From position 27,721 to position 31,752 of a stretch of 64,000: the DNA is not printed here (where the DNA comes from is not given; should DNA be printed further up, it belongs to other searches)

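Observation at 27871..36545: Bacterial-style AddB/AddA-like helicase-nuclease pair inside an archaeal core-gene neighbourhood, with Fe-S-type nuclease domains on BOTH subunits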

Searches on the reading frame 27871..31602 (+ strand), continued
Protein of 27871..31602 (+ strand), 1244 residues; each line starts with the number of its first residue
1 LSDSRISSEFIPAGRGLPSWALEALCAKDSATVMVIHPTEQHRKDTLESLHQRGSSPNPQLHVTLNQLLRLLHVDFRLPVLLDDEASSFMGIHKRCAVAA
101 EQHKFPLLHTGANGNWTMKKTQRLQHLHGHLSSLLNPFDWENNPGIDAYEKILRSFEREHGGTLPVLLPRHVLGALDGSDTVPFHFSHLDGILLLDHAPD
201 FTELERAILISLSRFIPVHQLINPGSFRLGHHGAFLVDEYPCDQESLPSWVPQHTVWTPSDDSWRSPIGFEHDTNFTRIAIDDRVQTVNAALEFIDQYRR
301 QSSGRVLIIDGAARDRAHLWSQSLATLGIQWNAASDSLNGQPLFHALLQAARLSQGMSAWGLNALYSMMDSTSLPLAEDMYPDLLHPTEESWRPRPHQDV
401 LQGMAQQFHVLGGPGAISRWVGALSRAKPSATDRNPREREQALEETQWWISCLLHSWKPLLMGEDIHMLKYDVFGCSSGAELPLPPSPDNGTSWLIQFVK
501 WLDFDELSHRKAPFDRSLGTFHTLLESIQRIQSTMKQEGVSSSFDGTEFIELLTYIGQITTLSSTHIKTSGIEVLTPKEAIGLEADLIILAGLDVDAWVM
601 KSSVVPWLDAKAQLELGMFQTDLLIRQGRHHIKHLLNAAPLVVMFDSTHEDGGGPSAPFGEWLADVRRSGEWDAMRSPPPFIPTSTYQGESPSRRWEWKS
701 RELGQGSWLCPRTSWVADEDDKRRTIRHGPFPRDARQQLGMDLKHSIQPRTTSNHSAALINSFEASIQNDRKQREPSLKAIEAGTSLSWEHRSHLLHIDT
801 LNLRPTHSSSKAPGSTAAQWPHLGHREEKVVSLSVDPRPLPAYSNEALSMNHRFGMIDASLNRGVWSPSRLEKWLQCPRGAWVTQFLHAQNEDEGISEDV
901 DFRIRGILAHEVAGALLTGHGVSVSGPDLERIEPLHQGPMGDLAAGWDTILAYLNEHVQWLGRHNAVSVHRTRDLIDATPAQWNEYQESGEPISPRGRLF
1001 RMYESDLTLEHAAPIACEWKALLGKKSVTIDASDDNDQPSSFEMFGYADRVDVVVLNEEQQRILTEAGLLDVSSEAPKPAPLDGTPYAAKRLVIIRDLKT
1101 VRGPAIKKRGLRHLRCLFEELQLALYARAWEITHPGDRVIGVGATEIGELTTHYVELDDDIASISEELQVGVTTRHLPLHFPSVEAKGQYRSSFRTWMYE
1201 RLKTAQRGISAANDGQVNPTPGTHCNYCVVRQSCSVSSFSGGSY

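Call 41: search_solved_structures(query=A1, max_evalue=1, show_alignments=2)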
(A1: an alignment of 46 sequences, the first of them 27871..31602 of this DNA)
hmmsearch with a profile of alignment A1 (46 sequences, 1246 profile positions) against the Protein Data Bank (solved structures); distinct sequences matched with E-value up to 1: 1.
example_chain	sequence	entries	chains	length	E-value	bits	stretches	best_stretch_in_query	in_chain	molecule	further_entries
4r5q_A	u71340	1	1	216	0.0075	17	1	849-926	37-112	CRISPR-associated exonuclease, Cas4 family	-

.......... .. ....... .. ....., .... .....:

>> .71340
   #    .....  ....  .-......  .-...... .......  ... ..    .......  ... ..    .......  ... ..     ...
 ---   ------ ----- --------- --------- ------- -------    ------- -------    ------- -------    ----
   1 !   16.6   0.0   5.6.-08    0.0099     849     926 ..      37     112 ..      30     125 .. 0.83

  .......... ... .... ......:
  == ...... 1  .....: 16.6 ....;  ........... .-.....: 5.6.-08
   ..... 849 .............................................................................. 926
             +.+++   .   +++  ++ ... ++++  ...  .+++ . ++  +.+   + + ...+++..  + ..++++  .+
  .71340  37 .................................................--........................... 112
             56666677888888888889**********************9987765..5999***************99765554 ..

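Call 68: search_protein_families(library=padloc, proteins=[window:27871-31602:+], max_evalue=0.001)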
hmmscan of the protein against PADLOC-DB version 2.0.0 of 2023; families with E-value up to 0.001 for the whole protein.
window:27871-31602:+ (1244 aa): 0 families

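Call 70: find_encoding_contigs(protein=P0199, flank=10000, max_places=2)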
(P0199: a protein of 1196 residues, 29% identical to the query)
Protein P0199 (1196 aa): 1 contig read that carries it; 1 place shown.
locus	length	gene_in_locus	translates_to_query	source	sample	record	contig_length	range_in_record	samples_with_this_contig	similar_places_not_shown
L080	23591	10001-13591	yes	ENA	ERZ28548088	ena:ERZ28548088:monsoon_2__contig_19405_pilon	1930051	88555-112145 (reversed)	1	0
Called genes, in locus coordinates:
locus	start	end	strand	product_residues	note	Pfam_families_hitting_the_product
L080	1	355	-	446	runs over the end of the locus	PF02005:TRM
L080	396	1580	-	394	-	PF00586:AIRS, PF02769:AIRS_C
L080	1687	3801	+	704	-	PF14551:MCM_N (faint), PF17207:MCM_OB, PF00493:MCM, PF07726:AAA_3 (weak), PF01078:Mg_chelatase (weak), PF17855:MCM_lid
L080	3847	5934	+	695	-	PF02934:GatB_N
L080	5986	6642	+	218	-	-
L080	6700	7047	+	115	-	PF01981:PTH2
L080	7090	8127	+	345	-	PF01212:Beta_elim_lyase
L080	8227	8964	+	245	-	-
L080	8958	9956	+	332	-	-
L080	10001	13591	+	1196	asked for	PF12705:PDDEXK_1 (weak)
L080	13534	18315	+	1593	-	PF13245:AAA_19 (faint), PF00580:UvrD-helicase, PF13538:UvrD_C_2 (faint), PF13361:UvrD_C, PF12705:PDDEXK_1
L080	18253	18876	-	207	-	PF13489:Methyltransf_23, PF13847:Methyltransf_31, PF08241:Methyltransf_11, PF08242:Methyltransf_12, PF13649:Methyltransf_25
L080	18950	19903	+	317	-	PF00561:Abhydrolase_1, PF12146:Hydrolase_4 (faint)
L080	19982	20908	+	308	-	-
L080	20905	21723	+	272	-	PF02666:PS_Dcarbxylase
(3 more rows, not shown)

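Call 71: find_encoding_contigs(protein=P0195, flank=10000, max_places=2)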
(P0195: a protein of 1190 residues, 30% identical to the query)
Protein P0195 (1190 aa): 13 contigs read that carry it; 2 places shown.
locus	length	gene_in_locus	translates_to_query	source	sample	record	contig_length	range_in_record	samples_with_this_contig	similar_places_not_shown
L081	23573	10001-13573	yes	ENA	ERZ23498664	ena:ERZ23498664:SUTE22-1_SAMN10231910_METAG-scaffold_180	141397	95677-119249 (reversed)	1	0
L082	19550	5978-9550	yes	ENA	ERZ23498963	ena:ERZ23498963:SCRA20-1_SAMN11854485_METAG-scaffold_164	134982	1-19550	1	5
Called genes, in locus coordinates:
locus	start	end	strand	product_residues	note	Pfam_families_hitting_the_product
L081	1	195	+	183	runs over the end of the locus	PF14478:DUF4430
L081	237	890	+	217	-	PF20221:DUF6580 (weak)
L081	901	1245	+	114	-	PF01981:PTH2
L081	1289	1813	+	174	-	PF05995:CDO_I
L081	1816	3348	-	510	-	-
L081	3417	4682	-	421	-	PF00155:Aminotran_1_2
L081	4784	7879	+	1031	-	PF25390:WD40_RLD, PF00415:RCC1, PF13540:RCC1_2, PF13540:RCC1_2, PF25390:WD40_RLD, PF00415:RCC1, PF13540:RCC1_2, PF07699:Ephrin_rec_like (weak), +1 more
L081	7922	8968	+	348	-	PF01212:Beta_elim_lyase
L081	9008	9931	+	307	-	-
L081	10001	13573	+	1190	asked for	PF12705:PDDEXK_1 (faint)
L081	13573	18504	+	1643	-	PF13245:AAA_19 (faint), PF00580:UvrD-helicase, PF13361:UvrD_C, PF13538:UvrD_C_2 (faint), PF12705:PDDEXK_1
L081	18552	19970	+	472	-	PF01546:Peptidase_M20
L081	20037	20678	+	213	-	PF10473:CENP-F_leu_zip (weak)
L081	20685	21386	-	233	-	PF14602:Hexapep_2 (faint), PF00132:Hexapep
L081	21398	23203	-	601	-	PF07690:MFS_1 (weak), PF11700:ATG22, PF07690:MFS_1 (weak), PF11700:ATG22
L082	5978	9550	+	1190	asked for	PF12705:PDDEXK_1 (faint)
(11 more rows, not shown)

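Call 77: find_homologous_proteins(query=A1, max_evalue=0.01)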
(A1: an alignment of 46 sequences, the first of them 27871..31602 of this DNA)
Query A1 (46 sequences) (1244 aa, profile of the alignment): 80 proteins with E <= 0.01 among 8000 candidates.
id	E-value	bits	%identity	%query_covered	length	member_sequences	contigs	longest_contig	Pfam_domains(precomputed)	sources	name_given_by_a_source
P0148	0.0e+0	1780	51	100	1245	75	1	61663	PF12705.14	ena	-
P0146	0.0e+0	1777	51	100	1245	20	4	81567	PF12705.14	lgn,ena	-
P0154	0.0e+0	1774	50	100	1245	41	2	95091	PF12705.14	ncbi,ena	-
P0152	0.0e+0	1769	50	100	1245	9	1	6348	PF12705.14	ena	-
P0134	0.0e+0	1765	52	100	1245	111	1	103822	PF12705.14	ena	-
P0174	0.0e+0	1765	38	100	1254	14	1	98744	PF12705.14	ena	-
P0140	0.0e+0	1765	51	100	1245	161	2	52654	PF12705.14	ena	-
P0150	0.0e+0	1764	51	100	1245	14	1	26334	PF12705.14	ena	-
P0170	0.0e+0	1762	38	100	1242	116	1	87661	PF12705.14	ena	-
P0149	0.0e+0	1754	51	100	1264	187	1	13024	PF12705.14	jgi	jgi:hypothetical protein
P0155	0.0e+0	1752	50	100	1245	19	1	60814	PF12705.14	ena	-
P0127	0.0e+0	1752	52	100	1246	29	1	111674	PF12705.14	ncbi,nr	ncbi:MAG: hypothetical protein DWC10_05105 [Candidatus Poseidoniales archaeon]|nr:MAG: hypothetical 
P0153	0.0e+0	1751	51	100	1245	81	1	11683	PF12705.14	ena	-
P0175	0.0e+0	1749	38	100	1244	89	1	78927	PF12705.14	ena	-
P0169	0.0e+0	1747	39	100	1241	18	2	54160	PF12705.14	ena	-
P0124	0.0e+0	1735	72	100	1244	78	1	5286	PF12705.14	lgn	-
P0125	0.0e+0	1721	71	99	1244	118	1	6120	PF12705.14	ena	-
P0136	0.0e+0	1688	51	99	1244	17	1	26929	PF12705.14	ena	-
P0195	0.0e+0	1316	30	99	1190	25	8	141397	PF12705.14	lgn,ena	-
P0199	0.0e+0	1125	29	99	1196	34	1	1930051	PF12705.14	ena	-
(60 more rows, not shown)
